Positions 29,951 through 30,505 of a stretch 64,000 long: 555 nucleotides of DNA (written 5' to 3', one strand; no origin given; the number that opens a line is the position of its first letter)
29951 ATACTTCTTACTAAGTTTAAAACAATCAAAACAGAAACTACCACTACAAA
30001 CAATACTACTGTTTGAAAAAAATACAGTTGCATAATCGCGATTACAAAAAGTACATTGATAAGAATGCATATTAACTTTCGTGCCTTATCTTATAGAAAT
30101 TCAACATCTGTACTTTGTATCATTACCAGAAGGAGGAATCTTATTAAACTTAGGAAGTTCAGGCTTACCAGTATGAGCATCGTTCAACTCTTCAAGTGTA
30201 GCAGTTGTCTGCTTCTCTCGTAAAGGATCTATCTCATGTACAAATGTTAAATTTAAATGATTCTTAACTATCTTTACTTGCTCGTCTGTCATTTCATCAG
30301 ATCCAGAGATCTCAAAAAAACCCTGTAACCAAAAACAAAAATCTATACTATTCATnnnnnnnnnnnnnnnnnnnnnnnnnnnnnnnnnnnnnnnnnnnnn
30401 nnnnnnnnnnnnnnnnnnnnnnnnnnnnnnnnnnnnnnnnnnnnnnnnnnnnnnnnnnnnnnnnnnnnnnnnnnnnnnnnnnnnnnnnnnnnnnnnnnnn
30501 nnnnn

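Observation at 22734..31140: A second conserved upstream element (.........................) directly abutting start codons: a distinct promoter or translation-initiation class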

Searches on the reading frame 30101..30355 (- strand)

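Call 53: search_protein_families(library=pfam, proteins=[window:30101-30355:-], max_evalue=0.1)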
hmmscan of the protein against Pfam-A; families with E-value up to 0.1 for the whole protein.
window:30101-30355:- (84 aa): 1 family
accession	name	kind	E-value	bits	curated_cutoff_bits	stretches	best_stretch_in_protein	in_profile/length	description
PF15106.11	TMEM156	-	0.032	14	27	1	17-56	86-125/226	TMEM156 protein family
